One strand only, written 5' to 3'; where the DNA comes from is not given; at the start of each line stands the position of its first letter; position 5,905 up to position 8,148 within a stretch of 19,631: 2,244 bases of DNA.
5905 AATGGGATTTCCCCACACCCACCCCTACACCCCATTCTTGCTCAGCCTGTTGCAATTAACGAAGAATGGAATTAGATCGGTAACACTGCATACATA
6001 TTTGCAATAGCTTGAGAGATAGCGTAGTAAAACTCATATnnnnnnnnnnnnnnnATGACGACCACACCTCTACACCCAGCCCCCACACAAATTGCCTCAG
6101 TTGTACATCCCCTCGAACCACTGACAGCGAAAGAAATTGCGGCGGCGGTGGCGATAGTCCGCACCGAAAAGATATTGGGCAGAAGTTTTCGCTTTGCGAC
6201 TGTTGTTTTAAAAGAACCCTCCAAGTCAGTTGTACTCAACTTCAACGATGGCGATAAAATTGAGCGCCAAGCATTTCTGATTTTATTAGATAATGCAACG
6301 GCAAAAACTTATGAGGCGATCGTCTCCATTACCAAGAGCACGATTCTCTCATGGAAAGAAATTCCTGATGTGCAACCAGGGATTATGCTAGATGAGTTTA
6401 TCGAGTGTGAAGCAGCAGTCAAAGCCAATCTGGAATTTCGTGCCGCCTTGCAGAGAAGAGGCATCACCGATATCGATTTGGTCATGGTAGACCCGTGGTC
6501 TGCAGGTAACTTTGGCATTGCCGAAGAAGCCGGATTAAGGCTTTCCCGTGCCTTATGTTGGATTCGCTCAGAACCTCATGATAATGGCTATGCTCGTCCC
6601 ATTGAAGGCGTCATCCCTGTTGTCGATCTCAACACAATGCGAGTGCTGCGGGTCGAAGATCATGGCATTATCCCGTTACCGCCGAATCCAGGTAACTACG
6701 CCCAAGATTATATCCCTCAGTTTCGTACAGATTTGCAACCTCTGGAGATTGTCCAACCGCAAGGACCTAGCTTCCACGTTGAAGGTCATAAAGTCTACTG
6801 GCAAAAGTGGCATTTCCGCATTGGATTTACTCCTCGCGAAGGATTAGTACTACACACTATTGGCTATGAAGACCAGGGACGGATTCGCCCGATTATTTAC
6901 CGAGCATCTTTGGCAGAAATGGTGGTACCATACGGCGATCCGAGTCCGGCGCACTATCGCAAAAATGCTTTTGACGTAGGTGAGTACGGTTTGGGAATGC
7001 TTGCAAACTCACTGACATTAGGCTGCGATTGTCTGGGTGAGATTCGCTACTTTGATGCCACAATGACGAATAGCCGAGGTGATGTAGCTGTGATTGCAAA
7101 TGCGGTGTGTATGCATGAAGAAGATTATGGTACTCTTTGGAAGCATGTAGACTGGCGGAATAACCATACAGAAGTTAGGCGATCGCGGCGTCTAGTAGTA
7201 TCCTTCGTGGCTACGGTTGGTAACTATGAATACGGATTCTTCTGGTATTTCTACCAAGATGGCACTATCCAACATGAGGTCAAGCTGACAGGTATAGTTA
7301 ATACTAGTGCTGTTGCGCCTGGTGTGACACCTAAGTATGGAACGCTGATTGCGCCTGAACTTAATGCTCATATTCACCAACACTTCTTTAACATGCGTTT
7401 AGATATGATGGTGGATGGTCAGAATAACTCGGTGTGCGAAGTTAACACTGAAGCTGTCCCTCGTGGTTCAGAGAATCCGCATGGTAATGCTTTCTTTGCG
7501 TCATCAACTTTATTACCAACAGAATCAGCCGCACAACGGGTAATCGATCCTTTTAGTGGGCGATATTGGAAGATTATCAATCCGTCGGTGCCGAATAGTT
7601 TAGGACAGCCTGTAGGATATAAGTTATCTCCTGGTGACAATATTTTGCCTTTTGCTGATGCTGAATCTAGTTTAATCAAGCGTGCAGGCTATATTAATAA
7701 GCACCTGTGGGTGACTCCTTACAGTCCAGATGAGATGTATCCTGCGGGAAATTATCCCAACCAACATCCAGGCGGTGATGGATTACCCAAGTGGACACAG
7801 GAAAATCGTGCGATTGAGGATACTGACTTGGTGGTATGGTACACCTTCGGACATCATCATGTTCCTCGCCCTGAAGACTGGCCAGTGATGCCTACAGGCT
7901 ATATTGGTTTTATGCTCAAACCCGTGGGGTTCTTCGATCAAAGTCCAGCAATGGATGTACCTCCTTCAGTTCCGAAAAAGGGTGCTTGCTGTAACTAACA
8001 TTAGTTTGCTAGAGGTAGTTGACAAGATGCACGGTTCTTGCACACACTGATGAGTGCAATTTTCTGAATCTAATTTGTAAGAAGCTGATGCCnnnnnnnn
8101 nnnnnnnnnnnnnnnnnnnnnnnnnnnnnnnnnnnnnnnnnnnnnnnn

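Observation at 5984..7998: Copper/TPQ amine oxidase driven by a canonical NtcA-type promoter, with an APC permease immediately upstream of the NMG cluster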

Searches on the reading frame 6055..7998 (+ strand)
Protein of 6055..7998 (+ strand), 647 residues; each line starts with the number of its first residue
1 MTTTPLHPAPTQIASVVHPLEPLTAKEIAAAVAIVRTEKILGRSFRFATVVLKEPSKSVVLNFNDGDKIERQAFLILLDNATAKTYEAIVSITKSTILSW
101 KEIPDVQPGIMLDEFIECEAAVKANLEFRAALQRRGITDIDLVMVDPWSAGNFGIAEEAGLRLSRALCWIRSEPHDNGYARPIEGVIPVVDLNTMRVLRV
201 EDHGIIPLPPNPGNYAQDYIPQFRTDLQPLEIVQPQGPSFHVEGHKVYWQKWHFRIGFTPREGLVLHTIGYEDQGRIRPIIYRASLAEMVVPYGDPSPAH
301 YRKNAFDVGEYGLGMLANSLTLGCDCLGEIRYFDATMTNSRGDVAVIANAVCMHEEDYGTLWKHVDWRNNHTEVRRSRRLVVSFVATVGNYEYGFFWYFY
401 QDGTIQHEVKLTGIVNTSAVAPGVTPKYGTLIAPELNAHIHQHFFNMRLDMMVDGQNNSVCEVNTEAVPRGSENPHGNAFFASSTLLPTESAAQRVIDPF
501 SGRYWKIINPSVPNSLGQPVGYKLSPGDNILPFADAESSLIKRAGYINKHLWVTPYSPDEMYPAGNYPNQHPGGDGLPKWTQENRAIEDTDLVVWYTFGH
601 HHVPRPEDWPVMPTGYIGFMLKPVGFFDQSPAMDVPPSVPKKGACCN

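Call 3: search_protein_families(library=pfam, proteins=[window:6055-7998:+])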
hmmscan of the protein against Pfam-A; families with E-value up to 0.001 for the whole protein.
window:6055-7998:+ (647 aa): 4 families
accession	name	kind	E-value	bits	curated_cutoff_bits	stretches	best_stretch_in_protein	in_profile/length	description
PF01179.26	Cu_amine_oxid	-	2.3e-168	560.7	27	1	230-633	1-407/407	Copper amine oxidase, enzyme domain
PF02728.21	Cu_amine_oxidN3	-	1.1e-16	61.4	22.6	1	110-208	3-99/100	Copper amine oxidase, N3 domain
PF21994.1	AGAO-like_N2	-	8.3e-16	58.4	27.4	1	24-99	1-75/76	AGAO-like N2 domain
PF02727.21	Cu_amine_oxidN2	-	2.5e-11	44.1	21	1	18-101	1-85/87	Copper amine oxidase, N2 domain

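Call 11: find_related_loci(query=window:6055-7998:+, collection=genome_contigs, flank=10000)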
Query window:6055-7998:+ (647 aa) in genome_contigs; peptide patterns used: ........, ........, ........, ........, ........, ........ (x = any residue, [..] = any of these).
599 stretches matched a pattern (row limit reached: there are more); 588 encode a relative of the query (tblastn E <= 1e-3); the best 80 are kept; 80 distinct loci.
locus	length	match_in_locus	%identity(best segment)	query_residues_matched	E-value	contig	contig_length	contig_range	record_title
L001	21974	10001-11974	74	1-647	0e+0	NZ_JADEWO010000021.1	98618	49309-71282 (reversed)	Oculatella sp. LEGE 06141 NODE_21_length_98618_cov_11.0789, whole genome shotgun sequence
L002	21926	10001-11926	74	8-646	0e+0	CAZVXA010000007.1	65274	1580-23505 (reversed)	MAG TPA_asm: uncultured bacterium isolate SRP319275_co3_141 genome assembly, contig: NODE_588_length_65274_cov_84.968797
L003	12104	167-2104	73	1-645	0e+0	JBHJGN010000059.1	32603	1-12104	MAG: Cyanophyceae cyanobacterium isolate sb_S3C1218_1 S3Ck141_280922, whole genome shotgun sequence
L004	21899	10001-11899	74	13-645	0e+0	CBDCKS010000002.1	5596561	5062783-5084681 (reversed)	MAG: Waterburya sp. isolate bdb401a2-853f-4382-af14-1dba441725e1 genome assembly, contig: contig_2, whole genome shotgun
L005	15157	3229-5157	72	2-645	0e+0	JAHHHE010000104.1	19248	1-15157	MAG: Gloeocapsa sp. UFS-A4-WI-NPMV-4B04 scaffold_694_c1, whole genome shotgun sequence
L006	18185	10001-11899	73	13-645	0e+0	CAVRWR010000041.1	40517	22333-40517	MAG: uncultured cyanobacterium isolate MFD02832.bin.2.2 genome assembly, contig: contig_19950, whole genome shotgun sequ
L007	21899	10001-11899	73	13-645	0e+0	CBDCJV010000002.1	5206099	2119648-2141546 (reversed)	MAG: Waterburya sp. isolate 729b48fa-ff8a-4891-b9d6-8f33d3982af4 genome assembly, contig: contig_2, whole genome shotgun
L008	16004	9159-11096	72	1-645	0e+0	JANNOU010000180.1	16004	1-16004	MAG: Leptolyngbya sp. SOY_34_metabat_272 SOY_34_k141_3524783, whole genome shotgun sequence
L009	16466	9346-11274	71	1-645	0e+0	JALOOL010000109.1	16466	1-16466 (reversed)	MAG: Hydrococcus sp. Prado102 scaffold_5465, whole genome shotgun sequence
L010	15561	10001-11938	70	1-645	0e+0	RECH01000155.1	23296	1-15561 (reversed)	MAG: Leptolyngbya sp. DLM2.Bin15 NODE_2656_length_23296_cov_9.75578, whole genome shotgun sequence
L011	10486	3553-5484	70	2-645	0e+0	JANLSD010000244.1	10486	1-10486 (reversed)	MAG: Acaryochloridaceae cyanobacterium OTE_25_metabat_464 OTE_25_k141_3722662, whole genome shotgun sequence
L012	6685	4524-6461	70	1-645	0e+0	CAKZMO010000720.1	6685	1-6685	MAG TPA_asm: uncultured cyanobacterium isolate SRR4030105_bin.167_CONCOCT_v1.1_MAG genome assembly, contig: ERZ781359.76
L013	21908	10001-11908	70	10-647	0e+0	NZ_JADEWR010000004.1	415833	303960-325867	Nodosilinea sp. LEGE 06152 Contig_4, whole genome shotgun sequence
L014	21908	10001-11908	70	10-647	0e+0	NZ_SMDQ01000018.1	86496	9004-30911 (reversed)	Nodosilinea sp. P-1105 NODE_18, whole genome shotgun sequence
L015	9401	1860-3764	71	10-647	0e+0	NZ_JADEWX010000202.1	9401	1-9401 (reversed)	Nodosilinea sp. LEGE 07088 NODE_420_length_9401_cov_32.2092, whole genome shotgun sequence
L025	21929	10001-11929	68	1-647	0e+0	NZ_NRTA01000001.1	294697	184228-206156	Leptolyngbya sp. BC1307 Ga0078185_1001, whole genome shotgun sequence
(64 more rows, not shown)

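Call 16: find_encoding_contigs(protein=window:6055-7998:+, flank=3000, max_places=6)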
Protein window:6055-7998:+ (647 aa): no gene with exactly this product is on record in the collection.

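Call 18: find_homologous_proteins(query=window:6055-7998:+, max_evalue=1e-100)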
Query window:6055-7998:+ (647 aa): 7973 proteins with E <= 1e-100 among 8000 candidates; the best 120 are listed.
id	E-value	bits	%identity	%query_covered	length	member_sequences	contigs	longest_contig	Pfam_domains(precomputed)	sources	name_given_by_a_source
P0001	0.0e+0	1431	93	100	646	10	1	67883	PF21994.2,PF02728.22,PF02727.22,PF01179.28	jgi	-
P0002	0.0e+0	1204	75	100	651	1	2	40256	PF21994.2,PF02728.22,PF02727.22,PF01179.28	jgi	jgi:primary-amine oxidase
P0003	0.0e+0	1184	76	100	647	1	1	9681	PF21994.2,PF02728.22,PF02727.22,PF01179.28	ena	-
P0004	0.0e+0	1175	75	100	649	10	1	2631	PF21994.2,PF02728.22,PF02727.22,PF01179.28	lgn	-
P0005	0.0e+0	1173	76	100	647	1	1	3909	PF21994.2,PF02728.22,PF02727.22,PF01179.28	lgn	-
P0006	0.0e+0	1171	77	98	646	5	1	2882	PF21994.2,PF02728.22,PF02727.22,PF01179.28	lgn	-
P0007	0.0e+0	1170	74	100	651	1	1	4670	PF21994.2,PF02728.22,PF02727.22,PF01179.28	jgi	jgi:primary-amine oxidase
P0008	0.0e+0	1170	77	98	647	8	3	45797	PF21994.2,PF02728.22,PF02727.22,PF01179.28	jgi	jgi:primary-amine oxidase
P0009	0.0e+0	1170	75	100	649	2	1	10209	PF21994.2,PF02728.22,PF02727.22,PF01179.28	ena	-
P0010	0.0e+0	1168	75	99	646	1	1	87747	PF21994.2,PF02728.22,PF02727.22,PF01179.28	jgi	jgi:primary-amine oxidase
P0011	0.0e+0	1166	76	98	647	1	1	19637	PF21994.2,PF02728.22,PF02727.22,PF01179.28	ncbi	-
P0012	0.0e+0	1166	75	100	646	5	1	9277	PF21994.2,PF02728.22,PF02727.22,PF01179.28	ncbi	-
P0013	0.0e+0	1165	76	98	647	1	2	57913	PF21994.2,PF02728.22,PF02727.22,PF01179.28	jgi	jgi:primary-amine oxidase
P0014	0.0e+0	1162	76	98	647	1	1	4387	PF21994.2,PF02728.22,PF02727.22,PF01179.28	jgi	jgi:primary-amine oxidase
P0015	0.0e+0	1161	74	100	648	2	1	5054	PF21994.2,PF02728.22,PF02727.22,PF01179.28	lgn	-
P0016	0.0e+0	1161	75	100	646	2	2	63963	PF21994.2,PF02728.22,PF02727.22,PF01179.28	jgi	jgi:primary-amine oxidase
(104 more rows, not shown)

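Call 19: find_encoding_contigs(protein=P0001, flank=10000, max_places=4)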
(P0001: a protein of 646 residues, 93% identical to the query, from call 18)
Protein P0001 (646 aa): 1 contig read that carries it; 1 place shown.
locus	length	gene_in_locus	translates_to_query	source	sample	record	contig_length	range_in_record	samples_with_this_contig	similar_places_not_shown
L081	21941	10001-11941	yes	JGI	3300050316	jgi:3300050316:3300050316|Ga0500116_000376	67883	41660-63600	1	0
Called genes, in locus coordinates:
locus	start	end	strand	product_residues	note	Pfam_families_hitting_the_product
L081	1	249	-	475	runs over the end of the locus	PF08323:Glyco_transf_5, PF13439:Glyco_transf_4, PF13579:Glyco_trans_4_4, PF00534:Glycos_transf_1, PF13692:Glyco_trans_1_4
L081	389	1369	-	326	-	PF01379:Porphobil_deam, PF03900:Porphobil_deamC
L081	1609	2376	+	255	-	PF13599:Pentapeptide_4 (weak), PF00805:Pentapeptide, PF00805:Pentapeptide, PF13599:Pentapeptide_4 (weak), PF00805:Pentapeptide, PF00515:TPR_1 (weak), PF07719:TPR_2 (weak), PF13414:TPR_11 (weak), +1 more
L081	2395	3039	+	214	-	PF03070:TENA_THI-4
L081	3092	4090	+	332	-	-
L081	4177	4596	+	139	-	-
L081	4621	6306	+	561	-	PF00920:ILVD_EDD_N, PF24877:ILV_EDD_C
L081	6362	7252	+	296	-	-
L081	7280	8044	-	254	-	PF00106:adh_short, PF08659:KR (weak), PF23441:SDR, PF13561:adh_short_C2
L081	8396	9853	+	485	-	PF13520:AA_permease_2, PF00324:AA_permease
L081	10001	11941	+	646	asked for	PF02727:Cu_amine_oxidN2, PF21994:AGAO-like_N2, PF02728:Cu_amine_oxidN3, PF01179:Cu_amine_oxid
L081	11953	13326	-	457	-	PF01645:Glu_synthase, PF01070:FMN_dh, PF00478:IMPDH, PF03060:NMO, PF01645:Glu_synthase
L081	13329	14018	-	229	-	-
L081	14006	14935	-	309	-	PF13230:GATase_4 (weak), PF13522:GATase_6, PF13537:GATase_7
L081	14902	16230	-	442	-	PF03951:Gln-synt_N, PF00120:Gln-synt_C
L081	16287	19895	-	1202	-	-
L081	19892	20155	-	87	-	PF04267:SoxD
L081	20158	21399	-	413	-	PF01266:DAO, PF13738:Pyr_redox_3 (faint)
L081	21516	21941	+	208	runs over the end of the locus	PF13412:HTH_24 (faint), PF01381:HTH_3, PF04545:Sigma70_r4 (faint), PF12844:HTH_19, PF13413:HTH_25 (weak), PF13443:HTH_26, PF13560:HTH_31, PF07883:Cupin_2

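Call 20: find_encoding_contigs(protein=P0008, flank=6000, max_places=4)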
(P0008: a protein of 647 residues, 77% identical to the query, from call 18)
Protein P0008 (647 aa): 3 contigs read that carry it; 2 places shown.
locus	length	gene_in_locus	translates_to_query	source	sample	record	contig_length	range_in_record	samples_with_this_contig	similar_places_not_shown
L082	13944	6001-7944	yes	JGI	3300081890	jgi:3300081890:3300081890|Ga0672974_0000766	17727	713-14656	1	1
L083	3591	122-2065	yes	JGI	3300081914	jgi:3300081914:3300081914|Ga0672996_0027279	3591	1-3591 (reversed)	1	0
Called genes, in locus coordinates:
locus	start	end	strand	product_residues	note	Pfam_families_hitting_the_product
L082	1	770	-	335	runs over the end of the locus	PF11185:DUF2971 (weak)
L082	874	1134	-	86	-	-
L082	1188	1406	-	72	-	-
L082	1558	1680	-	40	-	-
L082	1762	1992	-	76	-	-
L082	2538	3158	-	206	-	-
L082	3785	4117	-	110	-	PF05534:HicB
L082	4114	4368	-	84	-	PF07927:HicA_toxin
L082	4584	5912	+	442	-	PF00120:Gln-synt_C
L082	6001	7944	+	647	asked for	PF02727:Cu_amine_oxidN2, PF21994:AGAO-like_N2, PF02728:Cu_amine_oxidN3, PF01179:Cu_amine_oxid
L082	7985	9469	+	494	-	PF00324:AA_permease, PF13520:AA_permease_2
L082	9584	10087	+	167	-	PF01724:DUF29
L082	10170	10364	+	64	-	PF04255:DUF433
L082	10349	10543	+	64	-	-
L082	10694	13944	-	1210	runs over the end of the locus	PF13289:SIR2_2, PF13212:DUF4020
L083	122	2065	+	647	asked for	PF02727:Cu_amine_oxidN2, PF21994:AGAO-like_N2, PF02728:Cu_amine_oxidN3, PF01179:Cu_amine_oxid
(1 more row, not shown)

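Call 33: search_solved_structures(query=window:6055-7998:+, show_alignments=1, max_evalue=1e-20)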
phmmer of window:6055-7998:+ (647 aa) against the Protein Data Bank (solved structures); distinct sequences matched with E-value up to 1e-20: 41.
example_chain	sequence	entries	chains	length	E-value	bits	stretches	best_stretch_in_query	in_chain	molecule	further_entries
1av4_A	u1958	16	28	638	3.3e-167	560.9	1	17-646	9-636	AMINE OXIDASE | CO(II)-SUBSTITUTED AMINE OXIDASE | Phenylethylamine oxidase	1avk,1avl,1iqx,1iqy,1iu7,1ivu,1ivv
1rjo_A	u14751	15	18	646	4.9e-167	560.4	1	17-646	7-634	Phenylethylamine oxidase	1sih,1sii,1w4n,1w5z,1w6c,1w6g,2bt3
2yx9_A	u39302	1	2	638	3e-166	557.8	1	17-646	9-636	Phenylethylamine oxidase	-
2cwt_A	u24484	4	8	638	4.2e-166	557.3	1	17-646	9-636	Phenylethylamine oxidase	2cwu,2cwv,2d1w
2e2t_A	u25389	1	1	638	4.5e-166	557.2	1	17-646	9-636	Phenylethylamine oxidase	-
3kii_A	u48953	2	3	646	6.6e-166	556.7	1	17-646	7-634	Phenylethylamine oxidase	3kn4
1ui8_A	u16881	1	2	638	7.6e-166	556.5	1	17-646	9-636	Phenylethylamine oxidase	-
1ui7_A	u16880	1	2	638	7.6e-166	556.5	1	17-646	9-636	Phenylethylamine oxidase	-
2e2v_A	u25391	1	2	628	1.2e-165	555.8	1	17-637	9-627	Phenylethylamine oxidase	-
8j6g_A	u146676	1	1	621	3.1e-165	554.4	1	19-637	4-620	Phenylethylamine oxidase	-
3wa2_X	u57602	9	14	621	3.3e-165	554.3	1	19-637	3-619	Phenylethylamine oxidase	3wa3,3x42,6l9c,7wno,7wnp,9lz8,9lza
3x3x_A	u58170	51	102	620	3.7e-165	554.2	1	19-637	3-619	Phenylethylamine oxidase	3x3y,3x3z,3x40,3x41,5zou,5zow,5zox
2e2u_A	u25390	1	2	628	1.6e-164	552.1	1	17-637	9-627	Phenylethylamine oxidase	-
7wir_A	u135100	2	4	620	4.6e-164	550.6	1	19-637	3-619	Phenylethylamine oxidase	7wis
3sx1_A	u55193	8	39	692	3e-127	428.9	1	14-639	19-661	Peroxisomal primary amine oxidase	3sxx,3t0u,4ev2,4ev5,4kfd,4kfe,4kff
1a2v_A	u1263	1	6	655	6.7e-127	427.7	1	16-639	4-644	METHYLAMINE OXIDASE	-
1d6u_A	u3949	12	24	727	1.4e-107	363.9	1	12-633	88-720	COPPER AMINE OXIDASE | AMINE OXIDASE | PRIMARY AMINE OXIDASE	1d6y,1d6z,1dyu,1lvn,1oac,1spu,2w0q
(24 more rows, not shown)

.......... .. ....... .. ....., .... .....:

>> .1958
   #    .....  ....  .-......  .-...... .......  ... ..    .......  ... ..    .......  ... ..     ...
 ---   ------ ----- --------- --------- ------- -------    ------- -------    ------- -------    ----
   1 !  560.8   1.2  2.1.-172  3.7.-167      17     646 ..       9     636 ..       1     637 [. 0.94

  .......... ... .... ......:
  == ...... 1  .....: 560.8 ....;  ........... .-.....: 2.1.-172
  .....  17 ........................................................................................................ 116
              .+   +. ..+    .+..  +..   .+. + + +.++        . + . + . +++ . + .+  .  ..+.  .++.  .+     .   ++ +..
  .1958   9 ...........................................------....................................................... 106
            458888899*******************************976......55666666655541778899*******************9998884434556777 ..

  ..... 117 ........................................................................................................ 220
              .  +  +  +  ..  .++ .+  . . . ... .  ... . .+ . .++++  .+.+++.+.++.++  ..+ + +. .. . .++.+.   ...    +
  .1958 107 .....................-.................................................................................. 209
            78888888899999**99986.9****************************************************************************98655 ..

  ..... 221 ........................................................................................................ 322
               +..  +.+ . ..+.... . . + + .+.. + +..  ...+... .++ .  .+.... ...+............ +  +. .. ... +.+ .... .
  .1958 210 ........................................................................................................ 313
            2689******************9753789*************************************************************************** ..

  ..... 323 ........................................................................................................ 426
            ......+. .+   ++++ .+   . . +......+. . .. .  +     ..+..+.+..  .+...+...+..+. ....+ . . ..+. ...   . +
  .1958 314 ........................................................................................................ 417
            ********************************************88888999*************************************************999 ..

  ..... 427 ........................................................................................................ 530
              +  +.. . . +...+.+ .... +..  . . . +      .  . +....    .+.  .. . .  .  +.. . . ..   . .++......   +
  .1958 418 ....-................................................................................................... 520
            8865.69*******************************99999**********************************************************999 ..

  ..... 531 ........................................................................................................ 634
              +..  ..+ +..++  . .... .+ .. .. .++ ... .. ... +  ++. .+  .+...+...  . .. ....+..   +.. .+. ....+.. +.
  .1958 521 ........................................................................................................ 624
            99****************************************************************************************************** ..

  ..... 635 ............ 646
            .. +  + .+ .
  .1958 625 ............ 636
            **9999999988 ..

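Call 34: search_protein_families(library=ncbifam, proteins=[window:6055-7998:+], max_evalue=0.00001)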
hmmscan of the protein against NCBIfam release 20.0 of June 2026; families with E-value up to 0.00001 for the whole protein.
window:6055-7998:+ (647 aa): 2 families
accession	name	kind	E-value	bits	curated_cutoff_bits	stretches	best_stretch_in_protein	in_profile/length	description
NF008559.0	PRK11504.1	subfamily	2.2e-303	1007.7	651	1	12-643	8-639/648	primary-amine oxidase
NF011285.0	PRK14696.1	equivalog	1.5e-129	433.4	1278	1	12-634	118-751/757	primary-amine oxidase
